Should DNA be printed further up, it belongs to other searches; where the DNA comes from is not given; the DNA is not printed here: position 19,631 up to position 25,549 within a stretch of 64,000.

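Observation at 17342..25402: Terminator-bracketed two-helicase cassette: a HelD-like helicase plus a 1873-aa DUF4011/Upf1-like helicase/nuclease-fold/DUF3320 protein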

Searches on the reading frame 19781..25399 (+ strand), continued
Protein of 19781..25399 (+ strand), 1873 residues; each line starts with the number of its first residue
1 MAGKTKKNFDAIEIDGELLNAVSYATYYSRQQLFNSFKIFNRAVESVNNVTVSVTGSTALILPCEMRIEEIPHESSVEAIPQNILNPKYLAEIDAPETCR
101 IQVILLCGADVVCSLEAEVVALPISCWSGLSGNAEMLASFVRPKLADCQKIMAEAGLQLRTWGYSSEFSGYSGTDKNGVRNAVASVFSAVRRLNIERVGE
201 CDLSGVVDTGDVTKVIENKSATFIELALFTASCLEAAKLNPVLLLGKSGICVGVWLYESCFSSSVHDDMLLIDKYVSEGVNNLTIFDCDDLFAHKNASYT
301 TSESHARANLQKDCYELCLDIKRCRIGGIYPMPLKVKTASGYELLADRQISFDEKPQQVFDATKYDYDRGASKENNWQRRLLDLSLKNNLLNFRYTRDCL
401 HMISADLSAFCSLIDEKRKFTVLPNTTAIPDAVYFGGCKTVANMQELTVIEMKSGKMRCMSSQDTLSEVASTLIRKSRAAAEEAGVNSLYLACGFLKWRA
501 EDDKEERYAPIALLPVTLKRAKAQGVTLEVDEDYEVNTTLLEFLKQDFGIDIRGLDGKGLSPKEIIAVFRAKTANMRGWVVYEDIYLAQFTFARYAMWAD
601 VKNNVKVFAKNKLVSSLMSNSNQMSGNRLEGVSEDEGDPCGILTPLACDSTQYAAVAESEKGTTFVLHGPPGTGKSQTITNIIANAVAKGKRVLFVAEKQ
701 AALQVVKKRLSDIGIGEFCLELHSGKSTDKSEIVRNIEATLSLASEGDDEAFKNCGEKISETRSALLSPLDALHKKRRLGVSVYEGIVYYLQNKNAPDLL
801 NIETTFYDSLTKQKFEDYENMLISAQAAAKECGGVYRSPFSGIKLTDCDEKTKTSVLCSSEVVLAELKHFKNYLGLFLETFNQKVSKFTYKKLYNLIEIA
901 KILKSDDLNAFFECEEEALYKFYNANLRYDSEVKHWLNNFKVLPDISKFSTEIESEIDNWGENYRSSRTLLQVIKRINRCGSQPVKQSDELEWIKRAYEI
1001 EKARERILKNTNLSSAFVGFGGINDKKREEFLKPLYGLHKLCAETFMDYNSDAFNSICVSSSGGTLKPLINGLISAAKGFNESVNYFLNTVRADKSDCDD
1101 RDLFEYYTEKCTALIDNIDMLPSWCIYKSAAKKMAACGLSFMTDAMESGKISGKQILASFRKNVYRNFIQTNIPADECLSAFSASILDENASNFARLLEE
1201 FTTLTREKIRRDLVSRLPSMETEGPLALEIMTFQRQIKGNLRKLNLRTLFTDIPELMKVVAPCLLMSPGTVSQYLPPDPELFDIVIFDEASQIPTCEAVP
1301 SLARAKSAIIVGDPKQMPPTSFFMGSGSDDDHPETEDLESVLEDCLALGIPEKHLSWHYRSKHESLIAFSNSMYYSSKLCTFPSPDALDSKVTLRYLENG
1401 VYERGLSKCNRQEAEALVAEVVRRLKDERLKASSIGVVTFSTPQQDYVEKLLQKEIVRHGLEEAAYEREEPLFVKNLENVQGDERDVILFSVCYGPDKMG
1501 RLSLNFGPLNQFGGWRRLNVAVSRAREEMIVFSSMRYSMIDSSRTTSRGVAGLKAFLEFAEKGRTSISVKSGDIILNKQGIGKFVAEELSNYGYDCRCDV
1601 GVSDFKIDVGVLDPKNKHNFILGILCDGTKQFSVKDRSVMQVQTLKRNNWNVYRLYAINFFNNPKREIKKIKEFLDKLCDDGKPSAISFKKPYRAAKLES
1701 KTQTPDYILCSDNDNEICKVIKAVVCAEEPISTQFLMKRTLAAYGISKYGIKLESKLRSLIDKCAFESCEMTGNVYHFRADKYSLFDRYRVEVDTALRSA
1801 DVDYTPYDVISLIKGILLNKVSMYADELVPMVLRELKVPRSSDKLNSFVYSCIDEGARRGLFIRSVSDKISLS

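Call 34: search_dna_similar(query=window:19781-25399:+, collection=plasmids, mode=protein, max_rows=30, max_evalue=1e-20)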
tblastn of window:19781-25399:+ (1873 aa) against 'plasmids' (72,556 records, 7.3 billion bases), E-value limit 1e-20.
Records with a match: 495; places in all: 530; records where one place covers at least 80% of the query: 18.
Best place of each record, by identity: <60% 495.
By first word of the organism name: Klebsiella 241; Ralstonia 108; Acinetobacter 36; Rhizobium 20; Raoultella 12; Paracoccus 6; Mesorhizobium 6; Vibrio 5; Thioclava 4; Paraburkholderia 3; and 41 more.
By predicted mobility (MOB-suite, as given by PLSDB): conjugative 216; non-mobilizable 140; mobilizable 139.
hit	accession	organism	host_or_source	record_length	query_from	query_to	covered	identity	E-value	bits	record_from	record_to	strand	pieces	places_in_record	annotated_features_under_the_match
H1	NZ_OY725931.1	Bacteroides finegoldii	-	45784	127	1860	93%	33.0%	0e+0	892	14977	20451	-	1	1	DUF3320 domain-containing protein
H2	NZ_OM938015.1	Klebsiella michiganensis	-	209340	85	1683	85%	29.9%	0e+0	639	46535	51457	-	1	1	DUF3320 domain-containing protein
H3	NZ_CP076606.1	Raoultella ornithinolytica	Dongxiang wild rice,pure culture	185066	85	1683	85%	29.8%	0e+0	638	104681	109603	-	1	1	DUF3320 domain-containing protein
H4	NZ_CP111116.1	Raoultella sp. DY2415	crude oil contaminated soil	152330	85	1683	85%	29.8%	0e+0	638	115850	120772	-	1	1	DUF3320 domain-containing protein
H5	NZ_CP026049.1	Raoultella planticola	Homo sapiens,G-tube swab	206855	85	1683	85%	29.8%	0e+0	638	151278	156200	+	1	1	DUF3320 domain-containing protein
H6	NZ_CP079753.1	Raoultella ornithinolytica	cell culture,urine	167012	85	1683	85%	29.8%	0e+0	638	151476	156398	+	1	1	DUF3320 domain-containing protein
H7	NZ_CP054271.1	Raoultella ornithinolytica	Sus scrofa domesticus,Whole ...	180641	85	1683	85%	29.8%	0e+0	638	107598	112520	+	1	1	DUF3320 domain-containing protein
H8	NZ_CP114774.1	Raoultella planticola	Homo sapiens,cell ...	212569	85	1683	85%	29.8%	0e+0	638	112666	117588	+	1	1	DUF3320 domain-containing protein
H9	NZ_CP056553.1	Enterobacter sp. RHBSTW-00422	culture,Freshwater sample from ...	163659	85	1683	85%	29.8%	0e+0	638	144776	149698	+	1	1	DUF3320 domain-containing protein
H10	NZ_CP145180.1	Raoultella ornithinolytica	Hospital waste water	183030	85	1683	85%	29.8%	0e+0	638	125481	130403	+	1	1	DUF3320 domain-containing protein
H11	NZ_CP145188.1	Raoultella ornithinolytica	-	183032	85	1683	85%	29.8%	0e+0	638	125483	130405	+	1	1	DUF3320 domain-containing protein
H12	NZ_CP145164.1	Raoultella ornithinolytica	-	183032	85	1683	85%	29.8%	0e+0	638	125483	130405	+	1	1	DUF3320 domain-containing protein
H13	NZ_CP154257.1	Raoultella planticola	male,sputum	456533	85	1683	85%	29.8%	0e+0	638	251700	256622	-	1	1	DUF3320 domain-containing protein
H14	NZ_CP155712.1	Klebsiella quasipneumoniae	Homo sapiens,urine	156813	85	1683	85%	29.8%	0e+0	638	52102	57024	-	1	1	DUF3320 domain-containing protein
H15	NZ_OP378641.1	Klebsiella michiganensis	-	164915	85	1683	85%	29.8%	0e+0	637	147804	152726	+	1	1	DUF3320 domain-containing protein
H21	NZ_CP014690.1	Gluconobacter albidus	water kefir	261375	101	1732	73%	33.2%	9e-118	685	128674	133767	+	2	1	DUF3320 domain-containing protein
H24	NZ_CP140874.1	Rhizobium beringeri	Trifolium pratense,whole organism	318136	85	1683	72%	32.4%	1e-115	679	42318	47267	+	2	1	DUF3320 domain-containing protein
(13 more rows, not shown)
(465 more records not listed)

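Call 35: get_annotated_region(hit=H1, flank=7000)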
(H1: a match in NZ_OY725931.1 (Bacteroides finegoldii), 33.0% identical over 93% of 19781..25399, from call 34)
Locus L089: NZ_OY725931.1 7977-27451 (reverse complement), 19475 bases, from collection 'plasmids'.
description: Bacteroides finegoldii strain Bacteroides finegoldii TSDC17.2-1.1 plasmid 29, complete sequence
organism: Bacteroides finegoldii (NCBI taxid 338188)
taxonomy: Bacteria; Bacteroidota; Bacteroidia; Bacteroidales; Bacteroidaceae; Bacteroides; Bacteroides finegoldii
host: -; source: -; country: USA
typing (MOB-suite, as given by PLSDB): non-mobilizable
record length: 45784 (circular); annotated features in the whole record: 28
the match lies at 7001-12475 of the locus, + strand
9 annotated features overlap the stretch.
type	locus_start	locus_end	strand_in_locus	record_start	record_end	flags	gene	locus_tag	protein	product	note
CDS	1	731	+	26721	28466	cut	-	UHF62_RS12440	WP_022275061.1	fimbrillin family protein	-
CDS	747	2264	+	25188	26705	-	-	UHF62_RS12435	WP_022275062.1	hypothetical protein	-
CDS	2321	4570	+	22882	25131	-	bglX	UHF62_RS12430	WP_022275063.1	beta-glucosidase BglX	GO:0005975 - carbohydrate metabolic process [Evidence IEA]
CDS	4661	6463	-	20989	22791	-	rpsA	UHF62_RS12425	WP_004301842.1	30S ribosomal protein S1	-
CDS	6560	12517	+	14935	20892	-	-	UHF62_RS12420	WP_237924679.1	DUF3320 domain-containing protein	-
CDS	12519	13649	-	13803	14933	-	-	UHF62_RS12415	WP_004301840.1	reverse transcriptase family protein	-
CDS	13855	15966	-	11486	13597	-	-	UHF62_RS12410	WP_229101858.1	DUF5686 family protein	-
CDS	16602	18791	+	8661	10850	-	-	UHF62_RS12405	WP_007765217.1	glutamine synthetase III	-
CDS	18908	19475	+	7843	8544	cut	-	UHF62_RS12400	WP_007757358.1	Crp/Fnr family transcriptional regulator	GO:0006355 - regulation of DNA-templated transcription [Evidence IEA]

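Call 36: get_annotated_region(hit=H2, flank=7000)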
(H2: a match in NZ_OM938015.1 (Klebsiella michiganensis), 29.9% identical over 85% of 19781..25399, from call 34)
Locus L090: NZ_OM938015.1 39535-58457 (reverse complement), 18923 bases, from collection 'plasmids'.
description: Klebsiella michiganensis strain K342 plasmid pK342-KPC, complete sequence
organism: Klebsiella michiganensis (NCBI taxid 1134687)
taxonomy: Bacteria; Pseudomonadota; Gammaproteobacteria; Enterobacterales; Enterobacteriaceae; Klebsiella; Klebsiella michiganensis
host: -; source: -; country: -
typing (MOB-suite, as given by PLSDB): conjugative; replicon IncFIB,IncN,IncU; relaxase MOBF; mating-pair formation MPF_T
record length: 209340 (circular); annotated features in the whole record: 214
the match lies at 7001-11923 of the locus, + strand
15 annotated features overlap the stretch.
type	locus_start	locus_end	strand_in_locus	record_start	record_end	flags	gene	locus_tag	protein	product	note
CDS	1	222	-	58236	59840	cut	-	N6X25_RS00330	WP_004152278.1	ABC transporter substrate-binding protein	-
CDS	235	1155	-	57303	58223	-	-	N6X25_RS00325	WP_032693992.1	ABC transporter permease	GO:0055085 - transmembrane transport [Evidence IEA]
CDS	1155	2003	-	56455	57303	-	-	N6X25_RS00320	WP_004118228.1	ABC transporter permease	-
CDS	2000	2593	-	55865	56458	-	-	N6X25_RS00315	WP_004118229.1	ANTAR domain-containing protein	-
CDS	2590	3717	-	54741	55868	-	-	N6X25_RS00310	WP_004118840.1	transporter substrate-binding protein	-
CDS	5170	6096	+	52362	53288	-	-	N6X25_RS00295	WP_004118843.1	IS110 family transposase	-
CDS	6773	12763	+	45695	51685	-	-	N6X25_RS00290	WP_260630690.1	DUF3320 domain-containing protein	-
CDS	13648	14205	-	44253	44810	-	-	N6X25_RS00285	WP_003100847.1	recombinase family protein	GO:0006310 - DNA recombination [Evidence IEA]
CDS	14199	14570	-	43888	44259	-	-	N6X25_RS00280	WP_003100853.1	hypothetical protein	-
CDS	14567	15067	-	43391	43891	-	-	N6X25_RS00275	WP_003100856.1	hypothetical protein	-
CDS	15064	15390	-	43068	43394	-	-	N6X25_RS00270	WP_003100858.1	hypothetical protein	-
CDS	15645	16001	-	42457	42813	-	-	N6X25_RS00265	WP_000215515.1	cupin domain-containing protein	-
CDS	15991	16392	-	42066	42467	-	-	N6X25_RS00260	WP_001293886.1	DUF86 domain-containing protein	-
CDS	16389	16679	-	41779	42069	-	-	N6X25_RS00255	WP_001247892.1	nucleotidyltransferase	-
CDS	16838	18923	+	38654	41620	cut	-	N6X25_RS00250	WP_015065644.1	Tn3-like element ISPa38 family transposase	-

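Call 37: get_annotated_region(hit=H21, flank=7000)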
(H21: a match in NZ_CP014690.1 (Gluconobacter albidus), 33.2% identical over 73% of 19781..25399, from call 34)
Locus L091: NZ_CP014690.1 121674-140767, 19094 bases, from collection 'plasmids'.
description: Gluconobacter albidus strain TMW2.1191 plasmid pGS1191_1, complete sequence
organism: Gluconobacter albidus (NCBI taxid 318683)
taxonomy: Bacteria; Pseudomonadota; Alphaproteobacteria; Rhodospirillales; Acetobacteraceae; Gluconobacter; Gluconobacter albidus
host: -; source: water kefir; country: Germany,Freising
typing (MOB-suite, as given by PLSDB): conjugative; relaxase MOBF; mating-pair formation MPF_I
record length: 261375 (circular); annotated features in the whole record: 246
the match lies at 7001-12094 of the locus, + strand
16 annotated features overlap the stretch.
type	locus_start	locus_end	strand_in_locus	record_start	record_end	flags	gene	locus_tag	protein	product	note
CDS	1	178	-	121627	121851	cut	vapB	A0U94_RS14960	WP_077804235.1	type II toxin-antitoxin system VapB family antitoxin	-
CDS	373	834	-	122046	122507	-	-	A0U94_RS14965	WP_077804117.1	hypothetical protein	-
CDS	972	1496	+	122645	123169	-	-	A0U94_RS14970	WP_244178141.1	SMC-Scp complex subunit ScpB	-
CDS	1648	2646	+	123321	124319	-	-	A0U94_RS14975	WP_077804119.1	site-specific integrase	GO:0015074 - DNA integration [Evidence IEA]; GO:0006310 - DNA recombination [Evidence IEA]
CDS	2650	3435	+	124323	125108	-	-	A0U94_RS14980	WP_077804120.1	hypothetical protein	-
CDS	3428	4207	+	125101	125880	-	-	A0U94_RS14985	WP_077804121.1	segregation/condensation protein A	-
CDS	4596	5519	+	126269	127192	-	-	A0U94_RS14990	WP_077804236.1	replication protein RepA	-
CDS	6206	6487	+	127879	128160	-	-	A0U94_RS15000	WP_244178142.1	restriction endonuclease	GO:0009307 - DNA restriction-modification system [Evidence IEA]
CDS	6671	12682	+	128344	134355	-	-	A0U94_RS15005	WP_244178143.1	DUF3320 domain-containing protein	-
CDS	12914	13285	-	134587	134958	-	-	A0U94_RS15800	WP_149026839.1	hypothetical protein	-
CDS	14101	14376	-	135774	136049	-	-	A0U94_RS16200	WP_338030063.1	FRG domain-containing protein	-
CDS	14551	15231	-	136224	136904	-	-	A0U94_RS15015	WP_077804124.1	hypothetical protein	-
CDS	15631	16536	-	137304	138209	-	-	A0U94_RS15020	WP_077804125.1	HNH endonuclease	-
CDS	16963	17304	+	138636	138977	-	-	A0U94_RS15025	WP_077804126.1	type II toxin-antitoxin system RelE/ParE family toxin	-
CDS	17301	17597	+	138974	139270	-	-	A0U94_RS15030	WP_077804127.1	helix-turn-helix domain-containing protein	-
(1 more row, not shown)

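Call 38: get_annotated_region(hit=H24, flank=7000)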
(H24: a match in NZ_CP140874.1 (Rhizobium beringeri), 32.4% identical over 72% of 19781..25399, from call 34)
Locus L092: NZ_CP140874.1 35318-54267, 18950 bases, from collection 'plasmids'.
description: Rhizobium beringeri strain TP13 plasmid pRlX1, complete sequence
organism: Rhizobium beringeri (NCBI taxid 3019934)
taxonomy: Bacteria; Pseudomonadota; Alphaproteobacteria; Hyphomicrobiales; Rhizobiaceae; Rhizobium; Rhizobium beringeri
host: -; source: Trifolium pratense,whole organism; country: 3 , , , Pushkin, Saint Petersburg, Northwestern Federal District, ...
typing (MOB-suite, as given by PLSDB): conjugative; replicon rep_cluster_471; relaxase MOBQ,MOBQ; mating-pair formation MPF_T
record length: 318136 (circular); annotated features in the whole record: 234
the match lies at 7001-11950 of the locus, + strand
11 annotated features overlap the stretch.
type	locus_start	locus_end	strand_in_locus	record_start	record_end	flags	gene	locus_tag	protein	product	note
CDS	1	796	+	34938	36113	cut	-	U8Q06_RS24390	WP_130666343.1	ThiF family adenylyltransferase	-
CDS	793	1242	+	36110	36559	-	-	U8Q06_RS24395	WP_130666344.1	DUF6527 family protein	-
CDS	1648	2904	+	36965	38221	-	-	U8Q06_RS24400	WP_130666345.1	DNA repair exonuclease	-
CDS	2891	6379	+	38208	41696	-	-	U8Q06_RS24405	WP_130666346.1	YhaN family protein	-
CDS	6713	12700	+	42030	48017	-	-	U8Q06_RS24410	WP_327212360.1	DUF3320 domain-containing protein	-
CDS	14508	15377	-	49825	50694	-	-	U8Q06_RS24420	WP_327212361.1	SDR family NAD(P)-dependent oxidoreductase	-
CDS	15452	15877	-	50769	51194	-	-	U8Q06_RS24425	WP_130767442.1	Rrf2 family transcriptional regulator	-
CDS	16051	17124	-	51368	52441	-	-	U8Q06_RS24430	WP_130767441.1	zinc-binding dehydrogenase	-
CDS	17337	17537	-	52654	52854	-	-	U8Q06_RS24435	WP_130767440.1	hypothetical protein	-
CDS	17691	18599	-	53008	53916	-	-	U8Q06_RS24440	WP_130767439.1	LysR family transcriptional regulator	-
CDS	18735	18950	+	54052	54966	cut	-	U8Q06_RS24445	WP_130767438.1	LysR family transcriptional regulator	-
